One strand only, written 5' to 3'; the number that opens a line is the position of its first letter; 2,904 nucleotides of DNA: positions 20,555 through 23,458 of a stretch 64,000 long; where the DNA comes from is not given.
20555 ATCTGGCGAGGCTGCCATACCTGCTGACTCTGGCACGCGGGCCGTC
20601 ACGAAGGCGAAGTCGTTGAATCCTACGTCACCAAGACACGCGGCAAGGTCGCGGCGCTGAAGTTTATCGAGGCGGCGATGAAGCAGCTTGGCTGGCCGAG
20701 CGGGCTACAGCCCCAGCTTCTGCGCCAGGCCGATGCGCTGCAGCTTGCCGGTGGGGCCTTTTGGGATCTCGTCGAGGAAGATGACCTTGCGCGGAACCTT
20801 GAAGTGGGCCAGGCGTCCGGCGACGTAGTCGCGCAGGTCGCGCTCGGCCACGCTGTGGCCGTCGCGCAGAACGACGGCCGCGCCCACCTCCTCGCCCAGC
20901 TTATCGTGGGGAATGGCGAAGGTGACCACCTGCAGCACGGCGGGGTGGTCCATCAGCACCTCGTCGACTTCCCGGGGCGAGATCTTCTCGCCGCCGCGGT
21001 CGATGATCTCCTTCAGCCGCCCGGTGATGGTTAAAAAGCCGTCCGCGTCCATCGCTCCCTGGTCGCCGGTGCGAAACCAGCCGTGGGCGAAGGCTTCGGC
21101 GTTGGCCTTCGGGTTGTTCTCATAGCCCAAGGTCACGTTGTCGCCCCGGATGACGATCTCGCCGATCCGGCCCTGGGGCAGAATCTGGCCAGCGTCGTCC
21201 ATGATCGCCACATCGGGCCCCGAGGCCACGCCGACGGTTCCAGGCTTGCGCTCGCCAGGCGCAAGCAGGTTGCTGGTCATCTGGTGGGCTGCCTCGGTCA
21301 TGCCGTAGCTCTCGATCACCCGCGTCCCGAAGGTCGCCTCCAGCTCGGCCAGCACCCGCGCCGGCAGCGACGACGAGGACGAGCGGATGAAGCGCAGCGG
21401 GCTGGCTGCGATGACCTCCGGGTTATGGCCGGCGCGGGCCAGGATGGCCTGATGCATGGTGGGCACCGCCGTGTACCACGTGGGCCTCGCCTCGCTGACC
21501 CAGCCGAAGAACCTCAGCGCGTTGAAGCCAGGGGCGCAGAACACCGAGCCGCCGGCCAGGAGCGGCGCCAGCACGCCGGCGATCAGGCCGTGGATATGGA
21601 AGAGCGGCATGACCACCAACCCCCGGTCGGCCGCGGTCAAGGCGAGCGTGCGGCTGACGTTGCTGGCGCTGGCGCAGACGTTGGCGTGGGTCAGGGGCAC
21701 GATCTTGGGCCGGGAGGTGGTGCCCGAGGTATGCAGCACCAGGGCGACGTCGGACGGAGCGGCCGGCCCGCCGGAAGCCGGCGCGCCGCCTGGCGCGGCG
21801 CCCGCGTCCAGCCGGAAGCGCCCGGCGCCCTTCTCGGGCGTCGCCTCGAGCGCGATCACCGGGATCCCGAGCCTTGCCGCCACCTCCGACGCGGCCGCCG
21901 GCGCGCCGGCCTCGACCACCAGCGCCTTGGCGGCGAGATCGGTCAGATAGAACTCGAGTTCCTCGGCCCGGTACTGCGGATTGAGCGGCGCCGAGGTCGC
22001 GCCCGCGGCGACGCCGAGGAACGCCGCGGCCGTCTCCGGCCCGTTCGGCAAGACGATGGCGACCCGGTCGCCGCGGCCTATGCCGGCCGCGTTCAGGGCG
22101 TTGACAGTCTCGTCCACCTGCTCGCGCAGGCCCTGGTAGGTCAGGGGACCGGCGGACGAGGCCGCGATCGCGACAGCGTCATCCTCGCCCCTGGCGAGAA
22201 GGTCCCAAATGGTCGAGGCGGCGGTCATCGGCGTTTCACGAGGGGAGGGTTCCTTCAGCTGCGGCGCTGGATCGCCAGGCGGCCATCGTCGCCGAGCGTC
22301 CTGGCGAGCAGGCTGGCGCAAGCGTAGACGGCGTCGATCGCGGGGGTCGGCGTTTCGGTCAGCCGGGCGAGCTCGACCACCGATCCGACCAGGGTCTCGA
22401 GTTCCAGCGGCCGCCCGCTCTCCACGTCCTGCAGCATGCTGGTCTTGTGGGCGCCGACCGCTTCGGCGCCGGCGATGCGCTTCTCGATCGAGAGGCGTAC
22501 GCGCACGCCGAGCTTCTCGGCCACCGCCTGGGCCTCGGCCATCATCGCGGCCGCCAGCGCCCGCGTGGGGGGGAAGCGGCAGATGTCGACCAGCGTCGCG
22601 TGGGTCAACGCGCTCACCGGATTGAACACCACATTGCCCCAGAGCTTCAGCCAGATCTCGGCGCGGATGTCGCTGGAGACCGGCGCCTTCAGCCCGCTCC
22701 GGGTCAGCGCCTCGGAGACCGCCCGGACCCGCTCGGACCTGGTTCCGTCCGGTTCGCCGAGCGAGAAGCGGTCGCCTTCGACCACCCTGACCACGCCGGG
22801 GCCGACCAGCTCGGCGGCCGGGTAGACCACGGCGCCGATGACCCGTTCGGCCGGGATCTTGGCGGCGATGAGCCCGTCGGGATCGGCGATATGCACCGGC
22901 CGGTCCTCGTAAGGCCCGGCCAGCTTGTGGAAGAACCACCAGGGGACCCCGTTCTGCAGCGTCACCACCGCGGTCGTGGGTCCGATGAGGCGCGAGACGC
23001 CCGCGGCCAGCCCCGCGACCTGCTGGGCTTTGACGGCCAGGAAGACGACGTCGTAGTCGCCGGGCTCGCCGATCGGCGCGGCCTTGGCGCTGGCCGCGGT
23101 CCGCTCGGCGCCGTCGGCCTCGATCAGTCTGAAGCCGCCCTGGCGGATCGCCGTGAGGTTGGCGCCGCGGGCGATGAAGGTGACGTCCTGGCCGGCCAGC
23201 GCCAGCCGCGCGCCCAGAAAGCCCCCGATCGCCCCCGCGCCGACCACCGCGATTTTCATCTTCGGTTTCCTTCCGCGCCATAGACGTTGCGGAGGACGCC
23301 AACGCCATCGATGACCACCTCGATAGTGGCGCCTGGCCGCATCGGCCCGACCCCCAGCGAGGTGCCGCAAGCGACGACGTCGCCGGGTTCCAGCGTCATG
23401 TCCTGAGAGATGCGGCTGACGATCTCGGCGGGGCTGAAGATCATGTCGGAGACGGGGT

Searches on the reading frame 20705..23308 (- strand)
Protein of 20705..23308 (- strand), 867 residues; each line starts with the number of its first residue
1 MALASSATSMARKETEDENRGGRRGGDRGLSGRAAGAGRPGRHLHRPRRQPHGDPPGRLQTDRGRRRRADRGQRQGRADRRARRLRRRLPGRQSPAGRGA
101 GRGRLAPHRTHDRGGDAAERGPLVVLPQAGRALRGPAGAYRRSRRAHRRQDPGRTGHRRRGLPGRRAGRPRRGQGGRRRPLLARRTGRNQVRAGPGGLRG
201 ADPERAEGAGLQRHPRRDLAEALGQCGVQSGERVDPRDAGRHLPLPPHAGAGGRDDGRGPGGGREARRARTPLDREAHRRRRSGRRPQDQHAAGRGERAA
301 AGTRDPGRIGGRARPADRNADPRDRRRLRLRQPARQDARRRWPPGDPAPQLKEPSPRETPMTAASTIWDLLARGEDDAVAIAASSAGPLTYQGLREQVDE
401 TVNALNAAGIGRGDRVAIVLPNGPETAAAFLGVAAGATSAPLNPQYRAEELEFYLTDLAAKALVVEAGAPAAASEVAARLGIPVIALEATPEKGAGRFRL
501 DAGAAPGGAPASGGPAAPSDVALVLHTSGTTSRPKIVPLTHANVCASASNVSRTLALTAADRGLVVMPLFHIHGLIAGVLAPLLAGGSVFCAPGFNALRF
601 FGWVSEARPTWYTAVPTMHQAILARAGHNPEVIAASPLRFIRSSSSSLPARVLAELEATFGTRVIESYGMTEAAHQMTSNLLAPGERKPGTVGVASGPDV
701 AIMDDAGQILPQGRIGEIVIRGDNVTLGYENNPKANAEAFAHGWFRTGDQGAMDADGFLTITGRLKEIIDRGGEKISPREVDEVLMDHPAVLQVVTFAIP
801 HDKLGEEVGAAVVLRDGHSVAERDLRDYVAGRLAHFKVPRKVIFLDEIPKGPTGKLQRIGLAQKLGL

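Call 28: search_protein_families(library=pfam, proteins=[window:20705-23308:-], max_evalue=0.001)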
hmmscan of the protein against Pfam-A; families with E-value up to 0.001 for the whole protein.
window:20705-23308:- (867 aa): 2 families
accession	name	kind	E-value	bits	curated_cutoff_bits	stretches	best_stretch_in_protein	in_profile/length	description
PF00501.34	AMP-binding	-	2.5e-76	257.4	29.9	1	374-729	7-383/384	AMP-binding enzyme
PF13193.12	AMP-binding_C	-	4.3e-16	60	24.5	1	780-855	1-76/76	AMP-binding enzyme C-terminal domain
